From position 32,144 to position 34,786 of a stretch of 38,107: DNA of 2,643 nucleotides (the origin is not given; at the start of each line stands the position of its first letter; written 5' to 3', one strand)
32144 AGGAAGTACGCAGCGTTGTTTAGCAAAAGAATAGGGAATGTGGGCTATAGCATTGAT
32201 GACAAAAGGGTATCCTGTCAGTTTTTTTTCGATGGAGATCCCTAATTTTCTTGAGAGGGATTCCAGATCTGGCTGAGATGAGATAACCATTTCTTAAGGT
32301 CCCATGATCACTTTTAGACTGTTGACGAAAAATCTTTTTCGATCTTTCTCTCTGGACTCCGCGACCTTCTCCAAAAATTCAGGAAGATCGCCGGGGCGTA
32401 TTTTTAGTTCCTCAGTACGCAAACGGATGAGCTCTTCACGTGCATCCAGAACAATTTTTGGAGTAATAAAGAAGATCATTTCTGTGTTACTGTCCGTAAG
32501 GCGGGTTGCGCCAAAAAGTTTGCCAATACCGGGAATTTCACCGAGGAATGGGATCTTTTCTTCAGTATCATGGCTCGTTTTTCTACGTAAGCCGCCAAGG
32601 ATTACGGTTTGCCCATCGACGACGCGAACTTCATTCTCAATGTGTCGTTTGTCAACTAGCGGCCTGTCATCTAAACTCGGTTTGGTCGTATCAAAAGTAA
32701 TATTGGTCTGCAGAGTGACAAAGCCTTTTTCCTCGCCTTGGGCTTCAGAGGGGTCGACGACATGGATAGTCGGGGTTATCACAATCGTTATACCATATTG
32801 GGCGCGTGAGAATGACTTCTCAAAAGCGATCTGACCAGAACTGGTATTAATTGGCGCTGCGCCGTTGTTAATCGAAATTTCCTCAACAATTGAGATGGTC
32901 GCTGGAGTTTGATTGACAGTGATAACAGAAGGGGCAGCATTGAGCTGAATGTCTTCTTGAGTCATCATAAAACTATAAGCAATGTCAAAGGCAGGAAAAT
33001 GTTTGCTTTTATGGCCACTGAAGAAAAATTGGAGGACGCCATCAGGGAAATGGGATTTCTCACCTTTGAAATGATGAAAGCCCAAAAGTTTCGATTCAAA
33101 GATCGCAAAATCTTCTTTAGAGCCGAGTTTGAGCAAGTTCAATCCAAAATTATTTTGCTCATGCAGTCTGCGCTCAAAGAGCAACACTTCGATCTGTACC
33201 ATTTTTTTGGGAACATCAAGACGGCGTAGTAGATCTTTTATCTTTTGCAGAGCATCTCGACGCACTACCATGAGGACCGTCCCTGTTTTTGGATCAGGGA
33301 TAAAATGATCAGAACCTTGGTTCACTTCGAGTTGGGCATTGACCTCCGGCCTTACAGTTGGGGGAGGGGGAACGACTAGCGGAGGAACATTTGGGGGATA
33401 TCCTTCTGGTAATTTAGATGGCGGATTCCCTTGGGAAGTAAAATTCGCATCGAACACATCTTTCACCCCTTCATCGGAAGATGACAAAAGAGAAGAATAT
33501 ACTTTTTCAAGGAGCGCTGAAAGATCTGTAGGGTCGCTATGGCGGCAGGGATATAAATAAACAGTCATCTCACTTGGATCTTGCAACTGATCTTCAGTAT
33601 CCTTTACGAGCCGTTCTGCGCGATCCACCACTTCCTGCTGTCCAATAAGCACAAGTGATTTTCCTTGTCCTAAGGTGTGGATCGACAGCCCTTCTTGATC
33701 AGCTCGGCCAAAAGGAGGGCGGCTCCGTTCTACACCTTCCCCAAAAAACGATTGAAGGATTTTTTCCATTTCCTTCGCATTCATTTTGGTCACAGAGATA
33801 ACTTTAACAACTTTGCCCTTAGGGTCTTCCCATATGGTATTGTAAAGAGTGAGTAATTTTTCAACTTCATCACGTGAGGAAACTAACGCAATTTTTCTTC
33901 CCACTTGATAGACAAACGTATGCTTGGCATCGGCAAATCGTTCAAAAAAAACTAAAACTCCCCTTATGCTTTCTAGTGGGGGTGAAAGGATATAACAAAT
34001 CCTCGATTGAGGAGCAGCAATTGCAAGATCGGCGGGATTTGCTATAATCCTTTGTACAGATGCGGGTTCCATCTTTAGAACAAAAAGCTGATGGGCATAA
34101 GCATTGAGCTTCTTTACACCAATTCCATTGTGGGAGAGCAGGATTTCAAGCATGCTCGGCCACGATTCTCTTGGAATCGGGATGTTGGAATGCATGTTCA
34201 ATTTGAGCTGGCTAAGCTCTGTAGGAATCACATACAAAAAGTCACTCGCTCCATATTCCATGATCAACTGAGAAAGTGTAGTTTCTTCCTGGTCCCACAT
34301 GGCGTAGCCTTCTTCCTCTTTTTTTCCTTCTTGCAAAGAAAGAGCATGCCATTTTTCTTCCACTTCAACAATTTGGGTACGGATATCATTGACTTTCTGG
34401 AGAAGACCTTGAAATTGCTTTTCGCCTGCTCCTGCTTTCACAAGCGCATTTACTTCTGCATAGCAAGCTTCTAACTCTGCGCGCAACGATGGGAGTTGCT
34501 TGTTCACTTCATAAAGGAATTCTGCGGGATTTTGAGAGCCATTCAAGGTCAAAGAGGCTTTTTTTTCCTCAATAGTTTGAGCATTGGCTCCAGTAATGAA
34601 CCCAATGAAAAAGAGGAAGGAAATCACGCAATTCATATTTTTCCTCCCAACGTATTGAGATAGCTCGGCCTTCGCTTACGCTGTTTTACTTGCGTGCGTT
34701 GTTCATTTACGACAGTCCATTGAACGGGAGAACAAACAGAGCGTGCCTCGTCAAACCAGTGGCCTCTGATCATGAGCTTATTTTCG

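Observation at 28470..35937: Type II secretion locus is a mosaic: secretin, gspC-like gene and one pseudopilin intact, but gspE, gspF and gspG shattered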

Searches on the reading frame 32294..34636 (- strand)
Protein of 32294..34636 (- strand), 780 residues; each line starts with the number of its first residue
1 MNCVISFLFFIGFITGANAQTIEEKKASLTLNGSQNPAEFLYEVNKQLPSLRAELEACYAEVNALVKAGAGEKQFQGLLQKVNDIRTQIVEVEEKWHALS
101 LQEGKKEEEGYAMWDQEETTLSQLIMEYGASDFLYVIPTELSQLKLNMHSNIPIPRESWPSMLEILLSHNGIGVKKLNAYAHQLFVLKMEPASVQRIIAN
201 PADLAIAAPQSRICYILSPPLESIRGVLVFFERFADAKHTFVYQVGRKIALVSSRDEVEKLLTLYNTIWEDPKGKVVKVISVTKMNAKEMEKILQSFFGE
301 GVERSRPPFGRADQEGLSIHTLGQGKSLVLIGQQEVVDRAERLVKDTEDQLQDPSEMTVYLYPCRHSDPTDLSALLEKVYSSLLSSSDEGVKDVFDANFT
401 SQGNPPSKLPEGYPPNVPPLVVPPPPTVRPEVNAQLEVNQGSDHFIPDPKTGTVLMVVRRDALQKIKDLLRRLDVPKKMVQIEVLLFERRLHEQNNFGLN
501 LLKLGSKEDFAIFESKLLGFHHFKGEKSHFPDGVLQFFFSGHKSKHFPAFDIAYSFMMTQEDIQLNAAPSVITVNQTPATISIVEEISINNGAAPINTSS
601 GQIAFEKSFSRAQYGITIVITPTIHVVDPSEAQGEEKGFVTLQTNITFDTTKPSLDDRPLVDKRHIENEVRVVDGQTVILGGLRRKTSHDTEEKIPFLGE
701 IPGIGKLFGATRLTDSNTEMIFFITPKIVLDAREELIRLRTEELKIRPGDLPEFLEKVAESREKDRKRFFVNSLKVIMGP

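Call 4: find_related_loci(query=window:32294-34636:-, collection=genome_contigs, flank=10000)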
Query window:32294-34636:- (780 aa) in genome_contigs; peptide patterns used: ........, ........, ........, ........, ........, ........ (x = any residue, [..] = any of these).
279 stretches matched a pattern; 197 encode a relative of the query (tblastn E <= 1e-3); the best 80 are kept; 80 distinct loci.
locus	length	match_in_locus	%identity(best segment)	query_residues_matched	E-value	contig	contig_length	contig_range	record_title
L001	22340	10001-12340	97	1-780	0e+0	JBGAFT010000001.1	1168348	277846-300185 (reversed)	MAG: bacterium isolate MAG_MBR_H125.77 MBRH125-77_opera_contig_16, whole genome shotgun sequence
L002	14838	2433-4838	63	5-779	0e+0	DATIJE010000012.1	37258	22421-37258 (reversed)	MAG TPA_asm: Rhabdochlamydiaceae bacterium isolate SMAG_U15683 k141_306413, whole genome shotgun sequence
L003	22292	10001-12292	62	2-779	0e+0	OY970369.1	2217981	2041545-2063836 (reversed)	MAG: uncultured Chlamydiae bacterium isolate MFD06092.bin.1.176 genome assembly, chromosome: 1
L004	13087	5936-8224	61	7-779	0e+0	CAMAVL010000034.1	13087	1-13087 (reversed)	MAG: Chlamydia trachomatis isolate MaH-04nov19-293 genome assembly, contig: MaH-04nov19-C12395, whole genome shotgun seq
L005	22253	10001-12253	60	18-779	0e+0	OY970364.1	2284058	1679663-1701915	MAG: uncultured Verrucomicrobiae bacterium isolate MFD04463.bin.c.15 genome assembly, chromosome: 1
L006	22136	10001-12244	60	19-779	0e+0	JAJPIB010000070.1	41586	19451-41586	MAG: Chlamydiia bacterium isolate Centralia_MAG_243 k107_11619959, whole genome shotgun sequence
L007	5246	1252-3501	60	20-779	0e+0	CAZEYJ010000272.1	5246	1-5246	MAG TPA_asm: uncultured bacterium isolate binchicken_co200_5 genome assembly, contig: k141_535795, whole genome shotgun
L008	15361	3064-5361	60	3-779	0e+0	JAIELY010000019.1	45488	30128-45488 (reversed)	MAG: Rhabdochlamydiaceae bacterium isolate co.spades.CONCOCT.1kb_142 c_000000000067, whole genome shotgun sequence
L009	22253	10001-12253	59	19-779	0e+0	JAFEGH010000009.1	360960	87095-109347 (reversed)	MAG: Verrucomicrobia bacterium isolate SZAS-12 LIN-97__9__length-360960, whole genome shotgun sequence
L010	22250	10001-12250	60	19-779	0e+0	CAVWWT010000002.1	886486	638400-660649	MAG: uncultured Verrucomicrobiae bacterium isolate MFD09495.bin.1.136 genome assembly, contig: contig_1581, whole genome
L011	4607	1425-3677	60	19-779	0e+0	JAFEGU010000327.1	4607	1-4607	MAG: Verrucomicrobia bacterium isolate SZAS-8 LIN-198__327__length-4607, whole genome shotgun sequence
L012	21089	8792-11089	59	3-779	0e+0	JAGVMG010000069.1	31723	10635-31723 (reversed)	MAG: Parachlamydiales bacterium isolate SW_7 c_000000009240, whole genome shotgun sequence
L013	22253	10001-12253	60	19-779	0e+0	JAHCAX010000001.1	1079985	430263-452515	MAG: Candidatus Acheromyda pituitae isolate ACE_VER1 VER1_1, whole genome shotgun sequence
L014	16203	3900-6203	59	7-779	0e+0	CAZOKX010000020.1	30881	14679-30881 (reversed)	MAG TPA_asm: uncultured bacterium isolate SRP292972_co3_130 genome assembly, contig: NODE_924_length_30881_cov_14.225037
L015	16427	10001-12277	59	18-779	0e+0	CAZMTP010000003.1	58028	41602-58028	MAG TPA_asm: uncultured bacterium isolate SRP200132_co1_748 genome assembly, contig: NODE_796_length_58028_cov_8.352095,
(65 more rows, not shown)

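Call 5: search_protein_families(library=pfam, proteins=[window:32294-34636:-], max_evalue=0.01)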
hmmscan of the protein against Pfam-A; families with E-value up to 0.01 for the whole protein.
window:32294-34636:- (780 aa): 2 families
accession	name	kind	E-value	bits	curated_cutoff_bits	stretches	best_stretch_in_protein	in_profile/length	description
PF00263.26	Secretin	-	7.8e-32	110.6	27.5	1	557-729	2-168/169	Bacterial type II and III secretion system protein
PF03958.22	Secretin_N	-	4e-14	53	28.2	2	361-478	3-68/69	Bacterial type II/III secretion system short domain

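Call 11: find_encoding_contigs(protein=window:32294-34636:-, flank=10000, max_places=10)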
Protein window:32294-34636:- (780 aa): no gene with exactly this product is on record in the collection.

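Call 32: find_related_loci(query=window:32294-34636:-, collection=metagenome_contigs, flank=10000)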
Query window:32294-34636:- (780 aa) in metagenome_contigs; peptide patterns used: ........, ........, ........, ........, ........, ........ (x = any residue, [..] = any of these).
226 stretches matched a pattern; 104 encode a relative of the query (tblastn E <= 1e-3); the best 80 are kept; 80 distinct loci.
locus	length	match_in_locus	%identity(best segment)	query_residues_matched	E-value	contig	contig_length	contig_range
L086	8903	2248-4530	60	1-779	0e+0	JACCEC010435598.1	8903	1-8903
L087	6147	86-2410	60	2-779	0e+0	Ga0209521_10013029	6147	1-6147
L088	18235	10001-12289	60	6-775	0e+0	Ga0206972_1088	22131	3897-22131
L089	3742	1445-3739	59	7-777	0e+0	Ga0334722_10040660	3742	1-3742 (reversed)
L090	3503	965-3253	58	5-779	0e+0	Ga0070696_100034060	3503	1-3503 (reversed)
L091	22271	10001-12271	59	4-776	0e+0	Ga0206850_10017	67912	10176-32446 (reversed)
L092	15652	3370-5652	59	20-779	0e+0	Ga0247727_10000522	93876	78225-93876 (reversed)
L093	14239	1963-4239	60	6-775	0e+0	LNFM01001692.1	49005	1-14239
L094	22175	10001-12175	60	39-778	0e+0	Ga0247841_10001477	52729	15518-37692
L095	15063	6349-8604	59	19-778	0e+0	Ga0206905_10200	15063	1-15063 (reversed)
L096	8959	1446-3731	57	6-779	0e+0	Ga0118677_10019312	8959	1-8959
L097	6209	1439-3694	60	22-775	0e+0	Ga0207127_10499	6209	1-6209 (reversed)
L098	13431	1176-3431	60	22-775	0e+0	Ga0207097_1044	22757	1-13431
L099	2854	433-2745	57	8-779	0e+0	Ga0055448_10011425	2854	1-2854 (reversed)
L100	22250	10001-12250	59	19-780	0e+0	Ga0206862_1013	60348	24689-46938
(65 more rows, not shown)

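Call 36: search_protein_families(library=pfam, proteins=[L001:6692-7486:+, L001:4511-6628:+], max_evalue=0.001)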
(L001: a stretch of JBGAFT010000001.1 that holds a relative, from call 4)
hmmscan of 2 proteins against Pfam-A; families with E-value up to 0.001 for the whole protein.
L001:6692-7486:+ (264 aa): 0 families

L001:4511-6628:+ (705 aa): 0 families

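Call 41: list_cluster_members(proteins=[window:32294-34636:-, window:34633-35898:-, window:27980-28441:-, window:36720-37103:+, window:36057-36464:-, window:11889-12701:+, window:30927-31376:-, window:30701-31090:-, window:29782-30117:-, window:614-2503:-])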
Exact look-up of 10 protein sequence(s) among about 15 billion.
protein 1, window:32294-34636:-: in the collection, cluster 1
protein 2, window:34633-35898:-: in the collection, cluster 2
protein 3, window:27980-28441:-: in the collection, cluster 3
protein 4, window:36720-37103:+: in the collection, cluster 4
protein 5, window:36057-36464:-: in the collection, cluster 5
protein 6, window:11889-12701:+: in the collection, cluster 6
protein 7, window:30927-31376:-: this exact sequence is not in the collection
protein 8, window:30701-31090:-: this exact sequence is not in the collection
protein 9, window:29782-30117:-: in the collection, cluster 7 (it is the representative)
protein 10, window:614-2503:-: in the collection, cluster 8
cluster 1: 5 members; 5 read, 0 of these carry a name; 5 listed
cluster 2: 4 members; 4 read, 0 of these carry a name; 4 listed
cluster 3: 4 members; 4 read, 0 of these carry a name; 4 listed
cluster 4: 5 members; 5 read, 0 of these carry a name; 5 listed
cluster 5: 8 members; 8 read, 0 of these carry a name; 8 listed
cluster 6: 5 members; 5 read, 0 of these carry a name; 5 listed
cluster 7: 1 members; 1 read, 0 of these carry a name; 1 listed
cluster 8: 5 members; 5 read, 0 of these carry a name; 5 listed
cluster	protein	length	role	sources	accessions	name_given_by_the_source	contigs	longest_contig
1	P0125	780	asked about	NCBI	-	-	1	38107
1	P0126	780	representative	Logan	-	-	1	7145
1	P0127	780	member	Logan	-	-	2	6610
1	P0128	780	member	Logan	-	-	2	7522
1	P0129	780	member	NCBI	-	-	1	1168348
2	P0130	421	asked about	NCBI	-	-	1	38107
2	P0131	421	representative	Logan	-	-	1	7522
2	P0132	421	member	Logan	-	-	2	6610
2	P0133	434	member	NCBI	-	-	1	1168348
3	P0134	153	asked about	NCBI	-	-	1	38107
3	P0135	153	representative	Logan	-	-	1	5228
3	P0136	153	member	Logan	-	-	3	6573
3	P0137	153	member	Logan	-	-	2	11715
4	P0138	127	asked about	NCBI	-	-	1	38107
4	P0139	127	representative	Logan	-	-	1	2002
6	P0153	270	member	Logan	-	-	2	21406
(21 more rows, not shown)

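Call 47: find_encoding_contigs(protein=P0137, flank=10000, max_places=4)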
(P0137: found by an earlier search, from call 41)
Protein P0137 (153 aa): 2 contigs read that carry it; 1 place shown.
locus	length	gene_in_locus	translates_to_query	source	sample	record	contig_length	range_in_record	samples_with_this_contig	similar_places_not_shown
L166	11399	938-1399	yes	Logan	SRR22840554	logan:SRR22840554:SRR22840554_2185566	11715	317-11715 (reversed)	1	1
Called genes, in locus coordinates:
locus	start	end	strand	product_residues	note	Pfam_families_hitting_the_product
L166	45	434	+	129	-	-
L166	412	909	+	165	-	PF07963:N_methyl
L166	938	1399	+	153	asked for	PF01161:PBP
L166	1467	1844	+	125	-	PF23636:DUF7144 (weak)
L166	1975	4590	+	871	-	-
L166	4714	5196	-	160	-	PF01467:CTP_transf_like, PF08218:Citrate_ly_lig (weak)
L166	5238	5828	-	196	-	PF03602:Cons_hypoth95, PF05175:MTS (weak), PF02086:MethyltransfD12 (faint)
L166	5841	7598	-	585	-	-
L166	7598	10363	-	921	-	PF13432:TPR_16 (faint), PF13525:YfiO (faint), PF13424:TPR_12 (faint), PF14559:TPR_19 (faint), PF00515:TPR_1 (faint), PF07719:TPR_2 (faint), PF13174:TPR_6 (faint), PF13176:TPR_7 (faint), +3 more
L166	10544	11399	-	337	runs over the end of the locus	-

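Call 48: find_encoding_contigs(protein=P0136, flank=10000, max_places=4)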
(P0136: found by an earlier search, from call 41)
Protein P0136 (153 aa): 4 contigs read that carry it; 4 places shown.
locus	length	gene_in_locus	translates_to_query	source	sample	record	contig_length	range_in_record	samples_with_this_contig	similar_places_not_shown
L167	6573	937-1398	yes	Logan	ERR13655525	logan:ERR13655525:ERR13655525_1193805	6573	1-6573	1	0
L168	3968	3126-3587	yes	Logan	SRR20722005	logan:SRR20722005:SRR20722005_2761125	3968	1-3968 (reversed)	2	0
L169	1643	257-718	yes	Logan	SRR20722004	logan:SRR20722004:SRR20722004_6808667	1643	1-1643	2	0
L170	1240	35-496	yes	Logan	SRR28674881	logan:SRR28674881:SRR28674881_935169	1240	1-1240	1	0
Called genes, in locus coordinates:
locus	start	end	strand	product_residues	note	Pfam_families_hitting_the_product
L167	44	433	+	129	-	-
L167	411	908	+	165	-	PF07963:N_methyl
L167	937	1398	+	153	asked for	PF01161:PBP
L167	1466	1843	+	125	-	PF23636:DUF7144 (weak)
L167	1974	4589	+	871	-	-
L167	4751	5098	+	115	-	PF06296:RelE (weak)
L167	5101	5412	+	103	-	PF01381:HTH_3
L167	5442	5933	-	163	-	PF01467:CTP_transf_like, PF08218:Citrate_ly_lig (weak)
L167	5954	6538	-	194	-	PF03602:Cons_hypoth95, PF05175:MTS (weak), PF02086:MethyltransfD12 (faint)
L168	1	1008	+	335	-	?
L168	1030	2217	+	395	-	PF28597:T2SSF_N, PF00482:T2SSF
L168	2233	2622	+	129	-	-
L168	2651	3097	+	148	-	-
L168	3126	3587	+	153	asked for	PF01161:PBP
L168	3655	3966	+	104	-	?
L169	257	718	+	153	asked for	PF01161:PBP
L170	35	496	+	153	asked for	PF01161:PBP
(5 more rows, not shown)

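Call 57: search_protein_families(library=ncbifam, proteins=[L166:45-434:+, L166:412-909:+, window:32294-34636:-, L001:6692-7486:+], max_evalue=0.01)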
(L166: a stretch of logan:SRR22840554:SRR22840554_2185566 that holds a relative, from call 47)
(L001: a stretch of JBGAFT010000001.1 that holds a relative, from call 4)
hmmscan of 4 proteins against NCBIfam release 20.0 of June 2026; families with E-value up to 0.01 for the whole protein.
L166:45-434:+ (129 aa): 2 families
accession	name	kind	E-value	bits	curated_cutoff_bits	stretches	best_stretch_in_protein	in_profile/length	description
TIGR01710.1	typeII_sec_gspG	equivalog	1.2e-06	28.6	88.85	1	8-56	3-51/134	type II secretion system major pseudopilin GspG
TIGR01708.2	typeII_sec_gspH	equivalog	2.6e-05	24.3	80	1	9-44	5-40/169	type II secretion system minor pseudopilin GspH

L166:412-909:+ (165 aa): 8 families
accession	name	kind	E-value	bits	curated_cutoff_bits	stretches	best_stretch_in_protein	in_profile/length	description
TIGR01708.2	typeII_sec_gspH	equivalog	4.9e-09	36.4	80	1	10-71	2-63/169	type II secretion system minor pseudopilin GspH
TIGR02532.1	IV_pilin_GFxxxE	domain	5.5e-07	29.2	16.3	1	9-31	1-23/24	prepilin-type N-terminal cleavage/methylation domain-containing protein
NF040982.1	ComGD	equivalog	1.5e-05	25.5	70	1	10-76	2-68/139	competence type IV pilus minor pilin ComGD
NF007800.0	PRK10506.1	equivalog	3.8e-05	23.5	158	1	7-89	6-87/163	prepilin peptidase-dependent protein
TIGR01710.1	typeII_sec_gspG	equivalog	0.00037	20.5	88.85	1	10-37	1-28/134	type II secretion system major pseudopilin GspG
NF041775.1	typeIV_PilA_Myxo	equivalog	0.0073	16.3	400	1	8-39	9-40/214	type IV pilin protein PilA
TIGR02596.1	TIGR02596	subfamily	0.0074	16.4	70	1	12-80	1-69/196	Verru_Chthon cassette protein D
NF041013.1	T4P_ComGE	equivalog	0.0097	16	49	0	9-29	3-23/83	competence type IV pilus minor pilin ComGE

window:32294-34636:- (780 aa): 8 families
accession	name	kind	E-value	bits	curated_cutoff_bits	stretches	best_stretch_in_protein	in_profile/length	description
TIGR02517.1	type_II_gspD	equivalog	2.4e-48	165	351.35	1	240-732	126-593/600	type II secretion system secretin GspD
TIGR02519.1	pilus_MshL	equivalog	6.2e-28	97.6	250.2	1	448-729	4-290/290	pilus (MSHA type) biogenesis protein MshL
TIGR02515.1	IV_pilus_PilQ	subfamily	7.2e-27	94.4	284.35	1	445-729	137-427/428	type IV pilus secretin PilQ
TIGR02516.1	type_III_yscC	equivalog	5.5e-21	74.6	238.45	1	440-729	196-461/463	type III secretion system outer membrane ring subunit SctC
NF010083.0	PRK13568.1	equivalog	9.3e-18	64.2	554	1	560-729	262-417/419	DNA uptake porin HofQ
NF042912.1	Amuc_1098_fam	equivalog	2.1e-15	55.8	750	1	657-729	724-796/805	Amuc_1098 family type IV pilus outer membrane protein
NF007851.2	PRK10560.1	exception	3.4e-11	42.6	598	1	640-729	320-409/412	DNA uptake porin HofQ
NF011873.0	PRK15346.1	equivalog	1.3e-09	37.2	524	1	651-725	416-490/499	EscC/YscC/HrcC family type III secretion system outer membrane ring protein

L001:6692-7486:+ (264 aa): 0 families

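Call 58: find_homologous_proteins(query=L001:6692-7486:+, max_evalue=0.00001)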
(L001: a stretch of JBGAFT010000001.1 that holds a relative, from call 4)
Query L001:6692-7486:+ (264 aa): 4 proteins with E <= 0.00001 among 1644 candidates.
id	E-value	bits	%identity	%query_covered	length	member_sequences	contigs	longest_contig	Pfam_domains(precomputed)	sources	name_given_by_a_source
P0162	1.5e-161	553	95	100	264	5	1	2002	-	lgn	-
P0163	8.0e-98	345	61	100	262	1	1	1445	-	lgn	-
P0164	3.2e-21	94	31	90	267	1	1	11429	-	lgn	-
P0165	2.6e-15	74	31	86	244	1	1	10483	-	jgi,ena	-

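Call 59: find_encoding_contigs(protein=P0162, flank=10000, max_places=6)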
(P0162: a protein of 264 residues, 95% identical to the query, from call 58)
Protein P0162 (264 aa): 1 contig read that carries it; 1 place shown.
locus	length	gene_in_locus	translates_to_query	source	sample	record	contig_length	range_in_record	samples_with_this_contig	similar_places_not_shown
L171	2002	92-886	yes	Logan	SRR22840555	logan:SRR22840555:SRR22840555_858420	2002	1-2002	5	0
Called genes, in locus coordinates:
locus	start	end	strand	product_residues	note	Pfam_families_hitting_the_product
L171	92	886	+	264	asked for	-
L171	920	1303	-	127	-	-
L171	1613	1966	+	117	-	PF00472:RF-1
